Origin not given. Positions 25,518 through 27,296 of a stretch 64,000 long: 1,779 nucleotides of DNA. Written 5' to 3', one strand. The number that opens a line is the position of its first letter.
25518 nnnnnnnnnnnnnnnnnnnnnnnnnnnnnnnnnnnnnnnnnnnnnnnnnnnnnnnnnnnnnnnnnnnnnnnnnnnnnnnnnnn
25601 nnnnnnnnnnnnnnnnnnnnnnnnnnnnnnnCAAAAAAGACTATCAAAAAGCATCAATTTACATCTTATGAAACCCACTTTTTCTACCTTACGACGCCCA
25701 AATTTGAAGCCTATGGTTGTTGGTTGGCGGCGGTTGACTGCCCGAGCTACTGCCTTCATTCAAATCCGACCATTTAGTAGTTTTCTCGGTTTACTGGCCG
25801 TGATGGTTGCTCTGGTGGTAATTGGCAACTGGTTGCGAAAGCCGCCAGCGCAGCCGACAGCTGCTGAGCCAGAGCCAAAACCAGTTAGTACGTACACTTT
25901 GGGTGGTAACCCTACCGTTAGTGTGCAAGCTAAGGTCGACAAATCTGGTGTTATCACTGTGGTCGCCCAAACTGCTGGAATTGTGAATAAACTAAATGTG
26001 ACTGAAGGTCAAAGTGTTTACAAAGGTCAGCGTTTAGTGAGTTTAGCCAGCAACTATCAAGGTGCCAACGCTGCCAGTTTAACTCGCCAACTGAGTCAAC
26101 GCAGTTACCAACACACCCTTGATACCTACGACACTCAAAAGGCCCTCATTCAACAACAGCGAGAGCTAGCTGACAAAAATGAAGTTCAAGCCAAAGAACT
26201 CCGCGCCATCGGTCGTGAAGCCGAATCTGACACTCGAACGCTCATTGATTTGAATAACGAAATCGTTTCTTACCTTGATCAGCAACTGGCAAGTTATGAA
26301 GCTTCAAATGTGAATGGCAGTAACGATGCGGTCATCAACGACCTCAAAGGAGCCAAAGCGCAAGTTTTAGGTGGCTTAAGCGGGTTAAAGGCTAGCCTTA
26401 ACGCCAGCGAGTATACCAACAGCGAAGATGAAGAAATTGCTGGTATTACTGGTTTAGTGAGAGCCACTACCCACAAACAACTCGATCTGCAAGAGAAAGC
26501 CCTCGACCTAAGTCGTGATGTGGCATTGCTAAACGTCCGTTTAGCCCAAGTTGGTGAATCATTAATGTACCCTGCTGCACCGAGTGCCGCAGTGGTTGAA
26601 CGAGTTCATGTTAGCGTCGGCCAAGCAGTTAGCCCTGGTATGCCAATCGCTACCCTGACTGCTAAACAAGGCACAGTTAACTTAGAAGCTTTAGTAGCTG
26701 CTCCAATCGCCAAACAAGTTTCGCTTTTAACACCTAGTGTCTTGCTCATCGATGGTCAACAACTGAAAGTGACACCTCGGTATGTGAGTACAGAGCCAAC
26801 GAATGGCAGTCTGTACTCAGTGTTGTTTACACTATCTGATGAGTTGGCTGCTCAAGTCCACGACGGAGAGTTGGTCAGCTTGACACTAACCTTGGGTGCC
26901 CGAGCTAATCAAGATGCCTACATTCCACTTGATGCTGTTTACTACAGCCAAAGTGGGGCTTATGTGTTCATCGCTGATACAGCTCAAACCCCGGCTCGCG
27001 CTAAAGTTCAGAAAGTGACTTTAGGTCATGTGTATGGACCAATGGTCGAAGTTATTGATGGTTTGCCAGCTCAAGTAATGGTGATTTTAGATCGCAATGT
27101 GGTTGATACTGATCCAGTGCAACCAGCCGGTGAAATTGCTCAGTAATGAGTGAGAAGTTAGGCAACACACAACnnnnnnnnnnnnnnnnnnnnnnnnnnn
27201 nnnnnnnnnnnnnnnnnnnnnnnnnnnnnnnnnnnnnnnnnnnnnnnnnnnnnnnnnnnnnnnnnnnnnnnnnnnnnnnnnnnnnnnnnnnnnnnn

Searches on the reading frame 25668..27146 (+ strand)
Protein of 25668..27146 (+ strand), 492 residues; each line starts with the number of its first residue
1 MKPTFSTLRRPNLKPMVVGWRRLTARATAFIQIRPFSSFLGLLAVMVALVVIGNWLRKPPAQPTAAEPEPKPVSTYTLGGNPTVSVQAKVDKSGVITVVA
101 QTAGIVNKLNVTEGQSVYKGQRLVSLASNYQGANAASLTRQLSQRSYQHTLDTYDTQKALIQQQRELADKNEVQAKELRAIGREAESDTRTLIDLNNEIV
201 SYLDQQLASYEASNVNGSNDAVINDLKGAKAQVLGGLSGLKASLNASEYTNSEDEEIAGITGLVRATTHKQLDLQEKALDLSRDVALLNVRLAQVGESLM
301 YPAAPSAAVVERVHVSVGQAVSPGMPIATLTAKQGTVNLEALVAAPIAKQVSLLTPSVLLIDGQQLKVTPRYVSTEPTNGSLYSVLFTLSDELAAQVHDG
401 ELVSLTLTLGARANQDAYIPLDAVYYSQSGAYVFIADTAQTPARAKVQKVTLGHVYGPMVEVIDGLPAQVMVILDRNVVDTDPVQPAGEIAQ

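Call 9: search_protein_families(library=pfam, proteins=[window:25668-27146:+], max_evalue=0.001)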
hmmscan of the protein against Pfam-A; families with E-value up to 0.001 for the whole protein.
window:25668-27146:+ (492 aa): 4 families
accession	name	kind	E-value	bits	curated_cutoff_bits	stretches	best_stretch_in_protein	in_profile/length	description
PF13533.13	Biotin_lipoyl_2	-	3.4e-09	36.7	29.8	0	97-124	2-29/32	Biotin-lipoyl like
PF13437.12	HlyD_3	-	8.3e-09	36.6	22.2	1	304-392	4-96/106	HlyD family secretion protein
PF16576.10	HlyD_D23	-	2.2e-06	27.5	30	1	89-190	13-108/214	Barrel-sandwich domain of CusB or HlyD membrane-fusion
PF00364.28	Biotin_lipoyl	-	1.5e-05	25.2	22.1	0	96-125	43-72/73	Biotin-requiring enzyme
